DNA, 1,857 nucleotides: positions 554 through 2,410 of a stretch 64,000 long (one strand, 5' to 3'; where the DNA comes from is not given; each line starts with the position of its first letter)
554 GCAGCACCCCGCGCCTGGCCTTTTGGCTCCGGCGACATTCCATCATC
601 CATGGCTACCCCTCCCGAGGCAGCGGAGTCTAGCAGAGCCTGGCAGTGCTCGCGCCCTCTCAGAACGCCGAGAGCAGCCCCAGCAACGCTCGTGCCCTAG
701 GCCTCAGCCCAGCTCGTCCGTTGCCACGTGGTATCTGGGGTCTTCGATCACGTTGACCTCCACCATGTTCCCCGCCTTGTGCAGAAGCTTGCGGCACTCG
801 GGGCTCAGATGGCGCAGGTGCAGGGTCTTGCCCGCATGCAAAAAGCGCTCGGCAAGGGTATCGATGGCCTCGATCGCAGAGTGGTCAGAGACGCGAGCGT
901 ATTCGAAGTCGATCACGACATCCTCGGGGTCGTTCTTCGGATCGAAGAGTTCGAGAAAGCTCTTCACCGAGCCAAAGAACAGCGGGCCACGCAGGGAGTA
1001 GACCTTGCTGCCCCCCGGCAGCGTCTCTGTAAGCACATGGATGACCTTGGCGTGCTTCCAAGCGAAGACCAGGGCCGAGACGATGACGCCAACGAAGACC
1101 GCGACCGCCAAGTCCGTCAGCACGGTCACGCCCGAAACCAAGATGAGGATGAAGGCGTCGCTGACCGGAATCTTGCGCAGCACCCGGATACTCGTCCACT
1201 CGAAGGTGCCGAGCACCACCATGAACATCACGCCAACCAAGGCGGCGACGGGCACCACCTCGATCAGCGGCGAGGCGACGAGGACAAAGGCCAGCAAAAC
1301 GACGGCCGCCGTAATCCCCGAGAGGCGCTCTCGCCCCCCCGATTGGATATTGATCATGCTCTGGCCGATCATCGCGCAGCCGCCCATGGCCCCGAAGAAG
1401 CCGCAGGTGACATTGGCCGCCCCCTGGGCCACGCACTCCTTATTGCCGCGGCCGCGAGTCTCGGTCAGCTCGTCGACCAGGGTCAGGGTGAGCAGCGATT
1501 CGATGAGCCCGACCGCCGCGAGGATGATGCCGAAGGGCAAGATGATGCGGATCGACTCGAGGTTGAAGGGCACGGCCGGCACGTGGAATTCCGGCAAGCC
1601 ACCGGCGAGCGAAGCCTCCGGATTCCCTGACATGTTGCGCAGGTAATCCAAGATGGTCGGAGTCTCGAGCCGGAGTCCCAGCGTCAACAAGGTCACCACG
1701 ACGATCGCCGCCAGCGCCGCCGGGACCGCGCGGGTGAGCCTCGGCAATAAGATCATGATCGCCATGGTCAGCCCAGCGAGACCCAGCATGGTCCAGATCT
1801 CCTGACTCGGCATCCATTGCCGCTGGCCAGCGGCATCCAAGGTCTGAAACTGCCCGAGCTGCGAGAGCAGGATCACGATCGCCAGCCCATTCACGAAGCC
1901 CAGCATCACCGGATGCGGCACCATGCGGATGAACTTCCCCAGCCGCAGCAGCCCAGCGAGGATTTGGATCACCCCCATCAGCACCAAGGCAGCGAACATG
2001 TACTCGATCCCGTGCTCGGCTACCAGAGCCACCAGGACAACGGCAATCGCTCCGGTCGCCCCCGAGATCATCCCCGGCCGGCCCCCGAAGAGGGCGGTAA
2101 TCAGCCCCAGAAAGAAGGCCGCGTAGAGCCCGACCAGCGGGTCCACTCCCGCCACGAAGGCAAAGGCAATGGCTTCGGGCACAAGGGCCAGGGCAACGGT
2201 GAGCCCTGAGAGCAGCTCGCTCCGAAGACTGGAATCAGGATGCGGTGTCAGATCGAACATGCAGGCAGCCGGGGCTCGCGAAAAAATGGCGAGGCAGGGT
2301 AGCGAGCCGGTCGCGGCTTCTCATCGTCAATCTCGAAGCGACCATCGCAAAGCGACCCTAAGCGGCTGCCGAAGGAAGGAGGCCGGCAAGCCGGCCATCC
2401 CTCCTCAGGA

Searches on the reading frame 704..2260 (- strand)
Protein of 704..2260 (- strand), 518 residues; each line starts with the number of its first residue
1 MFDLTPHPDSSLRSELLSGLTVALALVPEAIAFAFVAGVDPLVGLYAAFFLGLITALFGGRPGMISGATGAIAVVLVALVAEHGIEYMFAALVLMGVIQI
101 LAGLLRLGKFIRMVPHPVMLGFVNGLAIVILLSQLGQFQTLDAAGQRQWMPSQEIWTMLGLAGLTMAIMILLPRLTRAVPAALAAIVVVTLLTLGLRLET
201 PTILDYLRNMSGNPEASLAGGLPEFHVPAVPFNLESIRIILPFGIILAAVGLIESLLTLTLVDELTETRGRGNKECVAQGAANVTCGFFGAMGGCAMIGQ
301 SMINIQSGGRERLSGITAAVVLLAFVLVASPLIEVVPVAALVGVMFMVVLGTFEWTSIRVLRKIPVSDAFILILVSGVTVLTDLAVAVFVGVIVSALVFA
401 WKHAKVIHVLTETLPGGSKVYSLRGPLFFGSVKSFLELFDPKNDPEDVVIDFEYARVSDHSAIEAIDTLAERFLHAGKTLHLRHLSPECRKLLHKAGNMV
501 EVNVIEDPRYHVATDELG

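Call 36: search_protein_families(library=pfam, proteins=[window:704-2260:-], max_evalue=0.0001)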
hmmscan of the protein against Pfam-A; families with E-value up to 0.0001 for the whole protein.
window:704-2260:- (518 aa): 3 families
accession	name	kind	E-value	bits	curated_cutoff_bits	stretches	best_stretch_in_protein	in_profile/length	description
PF00916.26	Sulfate_transp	-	9.9e-60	202.7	23.2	1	12-374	1-379/380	Sulfate permease family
PF01740.26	STAS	-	3.6e-08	33.6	22.6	1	418-498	10-93/106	STAS domain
PF13466.11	STAS_2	-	2.7e-05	24.7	29.2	1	423-497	3-78/80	STAS domain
